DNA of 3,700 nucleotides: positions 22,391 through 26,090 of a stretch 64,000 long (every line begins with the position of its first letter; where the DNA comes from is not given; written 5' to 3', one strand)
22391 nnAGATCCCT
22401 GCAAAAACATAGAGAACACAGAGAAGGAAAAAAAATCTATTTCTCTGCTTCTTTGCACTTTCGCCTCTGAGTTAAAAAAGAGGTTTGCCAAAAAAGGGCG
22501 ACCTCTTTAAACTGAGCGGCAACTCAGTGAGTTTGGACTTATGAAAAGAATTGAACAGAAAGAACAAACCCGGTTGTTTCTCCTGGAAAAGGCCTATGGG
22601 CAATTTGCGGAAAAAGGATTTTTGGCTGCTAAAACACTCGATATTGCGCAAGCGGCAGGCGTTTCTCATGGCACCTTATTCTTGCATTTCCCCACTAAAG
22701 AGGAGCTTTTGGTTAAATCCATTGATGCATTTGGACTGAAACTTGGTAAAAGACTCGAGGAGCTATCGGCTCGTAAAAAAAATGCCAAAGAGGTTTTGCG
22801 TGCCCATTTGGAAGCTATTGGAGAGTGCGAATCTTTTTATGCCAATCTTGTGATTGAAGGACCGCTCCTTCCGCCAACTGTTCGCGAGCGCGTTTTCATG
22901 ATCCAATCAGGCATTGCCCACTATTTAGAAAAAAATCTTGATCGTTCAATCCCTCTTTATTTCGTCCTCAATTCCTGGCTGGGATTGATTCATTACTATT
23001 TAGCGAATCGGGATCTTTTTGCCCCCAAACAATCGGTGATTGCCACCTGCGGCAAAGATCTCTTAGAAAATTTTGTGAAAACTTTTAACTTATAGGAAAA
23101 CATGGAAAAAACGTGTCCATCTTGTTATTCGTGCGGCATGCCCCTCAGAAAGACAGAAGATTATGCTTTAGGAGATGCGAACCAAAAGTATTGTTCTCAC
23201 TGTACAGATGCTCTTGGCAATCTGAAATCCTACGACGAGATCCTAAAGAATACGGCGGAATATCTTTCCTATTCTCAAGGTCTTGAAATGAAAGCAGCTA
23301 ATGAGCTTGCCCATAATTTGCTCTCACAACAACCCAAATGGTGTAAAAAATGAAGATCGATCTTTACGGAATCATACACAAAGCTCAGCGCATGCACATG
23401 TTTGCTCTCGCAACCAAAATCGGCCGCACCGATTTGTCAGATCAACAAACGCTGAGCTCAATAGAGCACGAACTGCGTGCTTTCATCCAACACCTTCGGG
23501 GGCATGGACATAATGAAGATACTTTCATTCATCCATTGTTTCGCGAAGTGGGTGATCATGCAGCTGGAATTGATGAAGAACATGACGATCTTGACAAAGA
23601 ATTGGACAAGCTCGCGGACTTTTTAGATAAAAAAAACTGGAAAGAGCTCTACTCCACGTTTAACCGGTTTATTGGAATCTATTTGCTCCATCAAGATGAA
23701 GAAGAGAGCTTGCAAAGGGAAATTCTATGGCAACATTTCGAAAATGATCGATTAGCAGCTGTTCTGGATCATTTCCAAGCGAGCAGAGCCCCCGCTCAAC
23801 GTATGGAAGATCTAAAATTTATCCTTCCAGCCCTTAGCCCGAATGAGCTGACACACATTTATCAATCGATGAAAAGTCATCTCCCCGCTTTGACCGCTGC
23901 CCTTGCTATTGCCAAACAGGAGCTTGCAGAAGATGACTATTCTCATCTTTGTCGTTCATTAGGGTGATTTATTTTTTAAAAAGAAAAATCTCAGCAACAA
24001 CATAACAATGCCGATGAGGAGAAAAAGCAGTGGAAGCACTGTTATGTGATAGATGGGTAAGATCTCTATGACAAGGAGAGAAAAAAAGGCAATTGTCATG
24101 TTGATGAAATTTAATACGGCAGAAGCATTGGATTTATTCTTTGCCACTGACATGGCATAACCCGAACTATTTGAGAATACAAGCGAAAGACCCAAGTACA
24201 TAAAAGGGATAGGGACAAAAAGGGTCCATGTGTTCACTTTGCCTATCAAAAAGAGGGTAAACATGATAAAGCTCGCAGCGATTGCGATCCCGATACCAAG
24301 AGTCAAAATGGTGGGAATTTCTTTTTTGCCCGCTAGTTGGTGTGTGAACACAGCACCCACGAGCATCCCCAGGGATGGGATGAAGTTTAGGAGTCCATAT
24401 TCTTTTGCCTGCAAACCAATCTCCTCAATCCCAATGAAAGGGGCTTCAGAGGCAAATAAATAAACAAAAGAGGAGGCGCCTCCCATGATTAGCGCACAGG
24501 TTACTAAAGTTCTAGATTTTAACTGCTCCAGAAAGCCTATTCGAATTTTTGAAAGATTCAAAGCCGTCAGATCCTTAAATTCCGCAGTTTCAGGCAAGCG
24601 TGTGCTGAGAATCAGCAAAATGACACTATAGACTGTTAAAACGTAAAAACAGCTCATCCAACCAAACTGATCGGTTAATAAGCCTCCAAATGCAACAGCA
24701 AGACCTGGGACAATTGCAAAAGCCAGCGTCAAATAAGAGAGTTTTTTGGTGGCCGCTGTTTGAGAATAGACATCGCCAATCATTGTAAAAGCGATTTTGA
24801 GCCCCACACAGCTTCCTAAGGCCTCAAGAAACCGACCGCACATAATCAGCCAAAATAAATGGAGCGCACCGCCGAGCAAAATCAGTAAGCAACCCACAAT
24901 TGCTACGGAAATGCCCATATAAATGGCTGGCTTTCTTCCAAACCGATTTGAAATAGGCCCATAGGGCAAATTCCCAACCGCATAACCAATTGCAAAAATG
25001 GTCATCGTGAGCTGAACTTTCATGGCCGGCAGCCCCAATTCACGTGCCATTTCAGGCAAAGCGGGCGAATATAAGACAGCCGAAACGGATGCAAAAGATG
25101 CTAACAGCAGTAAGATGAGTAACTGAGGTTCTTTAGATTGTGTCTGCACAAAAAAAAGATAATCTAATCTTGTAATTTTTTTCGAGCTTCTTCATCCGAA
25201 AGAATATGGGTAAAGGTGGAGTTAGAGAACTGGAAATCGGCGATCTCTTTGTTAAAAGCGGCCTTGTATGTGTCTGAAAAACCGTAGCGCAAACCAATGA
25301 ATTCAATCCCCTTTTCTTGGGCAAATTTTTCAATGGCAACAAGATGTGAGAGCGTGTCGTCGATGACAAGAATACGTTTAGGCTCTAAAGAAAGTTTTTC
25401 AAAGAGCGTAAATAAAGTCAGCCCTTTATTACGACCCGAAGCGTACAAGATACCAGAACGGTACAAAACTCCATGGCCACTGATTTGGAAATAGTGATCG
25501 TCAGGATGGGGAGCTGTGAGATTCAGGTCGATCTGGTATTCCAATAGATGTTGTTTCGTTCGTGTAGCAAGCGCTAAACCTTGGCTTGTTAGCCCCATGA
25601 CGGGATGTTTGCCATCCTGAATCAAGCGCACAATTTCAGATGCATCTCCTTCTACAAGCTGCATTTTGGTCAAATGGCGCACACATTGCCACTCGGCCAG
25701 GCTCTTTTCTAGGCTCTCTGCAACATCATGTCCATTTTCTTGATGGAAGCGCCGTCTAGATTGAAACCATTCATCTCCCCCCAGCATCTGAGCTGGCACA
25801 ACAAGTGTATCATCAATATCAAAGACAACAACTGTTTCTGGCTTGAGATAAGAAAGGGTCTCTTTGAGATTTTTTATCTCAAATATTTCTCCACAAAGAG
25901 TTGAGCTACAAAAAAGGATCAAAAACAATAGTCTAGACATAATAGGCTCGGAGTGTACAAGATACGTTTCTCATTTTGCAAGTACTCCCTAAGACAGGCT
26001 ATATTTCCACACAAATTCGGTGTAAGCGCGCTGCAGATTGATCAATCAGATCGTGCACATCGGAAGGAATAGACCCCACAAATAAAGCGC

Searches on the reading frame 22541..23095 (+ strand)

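Call 10: search_protein_families(library=pfam, proteins=[window:22541-23095:+], max_evalue=0.01)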
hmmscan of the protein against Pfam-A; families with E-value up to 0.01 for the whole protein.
window:22541-23095:+ (184 aa): 1 family
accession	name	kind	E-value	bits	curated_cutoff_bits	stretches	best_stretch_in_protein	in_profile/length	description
PF00440.29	TetR_N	-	5.5e-14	52.1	24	1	14-57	1-44/47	Bacterial regulatory proteins, tetR family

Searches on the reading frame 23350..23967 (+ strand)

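Call 10: search_protein_families(library=pfam, proteins=[window:23350-23967:+], max_evalue=0.01)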
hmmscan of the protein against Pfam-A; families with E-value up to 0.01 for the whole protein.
window:23350-23967:+ (205 aa): 1 family
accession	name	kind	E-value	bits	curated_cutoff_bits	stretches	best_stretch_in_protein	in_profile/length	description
PF01814.28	Hemerythrin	-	1.7e-07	32.2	25.3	1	10-120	10-121/127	Hemerythrin HHE cation binding domain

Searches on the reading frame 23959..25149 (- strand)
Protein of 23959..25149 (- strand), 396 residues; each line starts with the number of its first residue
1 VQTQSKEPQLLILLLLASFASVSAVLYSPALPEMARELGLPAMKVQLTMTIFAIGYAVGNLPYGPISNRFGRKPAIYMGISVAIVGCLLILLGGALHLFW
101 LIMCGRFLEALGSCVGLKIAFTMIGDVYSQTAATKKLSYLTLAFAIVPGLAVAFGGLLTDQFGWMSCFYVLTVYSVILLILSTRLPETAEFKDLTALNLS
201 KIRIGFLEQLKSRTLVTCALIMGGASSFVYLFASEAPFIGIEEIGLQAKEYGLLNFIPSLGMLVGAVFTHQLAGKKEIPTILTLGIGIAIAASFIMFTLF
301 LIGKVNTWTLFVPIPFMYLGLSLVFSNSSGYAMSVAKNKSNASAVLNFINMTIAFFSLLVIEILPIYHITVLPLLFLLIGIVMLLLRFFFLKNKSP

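Call 10: search_protein_families(library=pfam, proteins=[window:23959-25149:-], max_evalue=0.01)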
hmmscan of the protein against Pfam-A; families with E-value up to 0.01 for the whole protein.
window:23959-25149:- (396 aa): 4 families
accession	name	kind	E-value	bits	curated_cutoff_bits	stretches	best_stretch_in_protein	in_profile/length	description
PF07690.21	MFS_1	-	2.2e-38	132.5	33.4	1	13-355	1-344/347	Major Facilitator Superfamily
PF00083.30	Sugar_tr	-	5.1e-10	39.3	22.3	1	16-191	19-197/452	Sugar (and other) transporter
PF06609.19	TRI12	-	5e-06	25.7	23.2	1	28-199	64-230/599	Fungal trichothecene efflux pump (TRI12)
PF22570.1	LiaF-TM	-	0.0024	19.1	27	1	253-328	26-95/98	LiaF transmembrane domain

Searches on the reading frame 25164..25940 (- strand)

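Call 10: search_protein_families(library=pfam, proteins=[window:25164-25940:-], max_evalue=0.01)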
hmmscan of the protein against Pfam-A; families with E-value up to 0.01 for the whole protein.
window:25164-25940:- (258 aa): 1 family
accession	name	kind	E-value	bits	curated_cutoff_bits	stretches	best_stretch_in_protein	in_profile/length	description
PF11019.14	DUF2608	-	1.2e-53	182.6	22.6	1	21-253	4-244/244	Protein of unknown function (DUF2608)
